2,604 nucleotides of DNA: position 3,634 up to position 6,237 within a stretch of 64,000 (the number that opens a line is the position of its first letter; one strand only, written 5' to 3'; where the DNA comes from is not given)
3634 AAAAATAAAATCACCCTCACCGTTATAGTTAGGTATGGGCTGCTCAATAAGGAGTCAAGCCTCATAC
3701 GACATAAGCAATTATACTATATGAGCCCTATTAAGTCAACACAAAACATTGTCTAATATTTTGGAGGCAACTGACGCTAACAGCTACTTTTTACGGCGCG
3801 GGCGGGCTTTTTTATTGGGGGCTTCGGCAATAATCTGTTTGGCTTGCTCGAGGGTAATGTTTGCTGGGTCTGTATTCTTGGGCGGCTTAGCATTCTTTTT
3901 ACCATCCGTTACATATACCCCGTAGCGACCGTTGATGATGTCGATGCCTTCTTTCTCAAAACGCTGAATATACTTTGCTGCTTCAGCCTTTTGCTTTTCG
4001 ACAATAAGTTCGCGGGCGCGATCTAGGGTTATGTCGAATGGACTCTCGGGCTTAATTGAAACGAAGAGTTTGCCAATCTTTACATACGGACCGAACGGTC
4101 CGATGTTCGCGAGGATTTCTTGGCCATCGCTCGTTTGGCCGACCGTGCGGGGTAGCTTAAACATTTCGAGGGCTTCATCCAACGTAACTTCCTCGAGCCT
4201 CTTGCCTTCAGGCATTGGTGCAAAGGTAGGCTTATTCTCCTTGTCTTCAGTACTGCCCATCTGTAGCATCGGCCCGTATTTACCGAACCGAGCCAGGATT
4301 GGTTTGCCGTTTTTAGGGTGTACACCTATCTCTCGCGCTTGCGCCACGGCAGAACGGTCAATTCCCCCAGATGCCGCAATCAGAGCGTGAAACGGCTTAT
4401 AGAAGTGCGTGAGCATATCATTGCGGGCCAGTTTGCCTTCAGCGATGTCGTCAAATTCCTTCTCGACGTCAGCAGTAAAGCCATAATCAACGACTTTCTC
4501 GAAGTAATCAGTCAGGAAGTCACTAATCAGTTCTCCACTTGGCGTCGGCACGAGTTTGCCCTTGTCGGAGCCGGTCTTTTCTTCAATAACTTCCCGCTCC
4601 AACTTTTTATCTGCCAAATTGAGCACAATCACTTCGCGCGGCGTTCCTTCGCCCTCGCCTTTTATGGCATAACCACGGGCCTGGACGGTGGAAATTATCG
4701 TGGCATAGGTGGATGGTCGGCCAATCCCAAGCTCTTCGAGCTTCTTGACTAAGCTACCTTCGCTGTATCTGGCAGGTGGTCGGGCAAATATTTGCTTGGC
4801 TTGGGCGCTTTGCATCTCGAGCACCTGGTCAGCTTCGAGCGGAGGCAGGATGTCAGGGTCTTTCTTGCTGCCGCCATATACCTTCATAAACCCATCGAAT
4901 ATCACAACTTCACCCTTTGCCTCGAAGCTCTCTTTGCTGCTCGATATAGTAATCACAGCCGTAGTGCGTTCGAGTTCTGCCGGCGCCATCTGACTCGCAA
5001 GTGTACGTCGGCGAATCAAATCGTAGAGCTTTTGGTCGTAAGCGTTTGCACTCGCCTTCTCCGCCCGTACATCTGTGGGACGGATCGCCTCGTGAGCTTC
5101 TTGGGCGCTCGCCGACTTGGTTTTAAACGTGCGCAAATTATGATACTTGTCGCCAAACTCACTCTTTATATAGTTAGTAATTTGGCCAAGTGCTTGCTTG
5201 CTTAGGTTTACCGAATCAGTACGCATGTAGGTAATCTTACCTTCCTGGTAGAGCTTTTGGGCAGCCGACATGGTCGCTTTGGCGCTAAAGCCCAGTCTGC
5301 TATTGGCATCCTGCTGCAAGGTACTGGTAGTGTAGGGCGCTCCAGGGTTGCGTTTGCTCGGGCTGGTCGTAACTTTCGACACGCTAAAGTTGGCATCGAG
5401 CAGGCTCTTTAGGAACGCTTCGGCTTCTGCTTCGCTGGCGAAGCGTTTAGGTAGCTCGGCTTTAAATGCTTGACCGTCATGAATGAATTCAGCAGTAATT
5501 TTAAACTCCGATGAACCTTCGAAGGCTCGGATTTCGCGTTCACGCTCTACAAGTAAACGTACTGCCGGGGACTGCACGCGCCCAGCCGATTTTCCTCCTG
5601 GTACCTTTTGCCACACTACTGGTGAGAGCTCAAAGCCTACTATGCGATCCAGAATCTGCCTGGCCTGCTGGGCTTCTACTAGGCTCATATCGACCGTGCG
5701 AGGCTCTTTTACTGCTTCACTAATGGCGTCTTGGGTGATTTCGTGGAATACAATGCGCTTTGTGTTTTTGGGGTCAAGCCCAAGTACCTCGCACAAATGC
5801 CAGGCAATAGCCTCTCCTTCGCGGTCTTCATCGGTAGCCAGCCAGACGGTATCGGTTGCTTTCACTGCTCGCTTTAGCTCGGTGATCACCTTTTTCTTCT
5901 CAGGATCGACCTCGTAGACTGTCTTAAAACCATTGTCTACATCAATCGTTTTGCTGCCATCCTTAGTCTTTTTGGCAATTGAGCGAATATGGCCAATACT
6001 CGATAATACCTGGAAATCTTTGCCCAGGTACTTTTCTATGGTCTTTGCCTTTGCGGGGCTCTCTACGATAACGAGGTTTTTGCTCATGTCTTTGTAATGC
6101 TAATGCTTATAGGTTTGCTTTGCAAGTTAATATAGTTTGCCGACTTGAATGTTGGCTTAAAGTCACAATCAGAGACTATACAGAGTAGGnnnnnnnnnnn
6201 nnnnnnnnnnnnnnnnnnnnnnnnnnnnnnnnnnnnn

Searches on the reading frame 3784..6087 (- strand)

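Call 96: search_protein_families(library=pfam, proteins=[window:3784-6087:-], max_evalue=0.00001)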
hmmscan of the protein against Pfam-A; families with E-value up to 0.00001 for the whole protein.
window:3784-6087:- (767 aa): 3 families
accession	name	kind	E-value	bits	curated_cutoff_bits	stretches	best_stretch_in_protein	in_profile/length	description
PF01131.25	Topoisom_bac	-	7.4e-117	391.3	35.1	2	132-478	2-361/411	DNA topoisomerase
PF13368.11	Toprim_C_rpt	-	9.7e-45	150.7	22.3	3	711-763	4-56/57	Topoisomerase C-terminal repeat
PF01751.28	Toprim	-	1.1e-21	77.2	23.1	1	5-117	2-96/96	Toprim domain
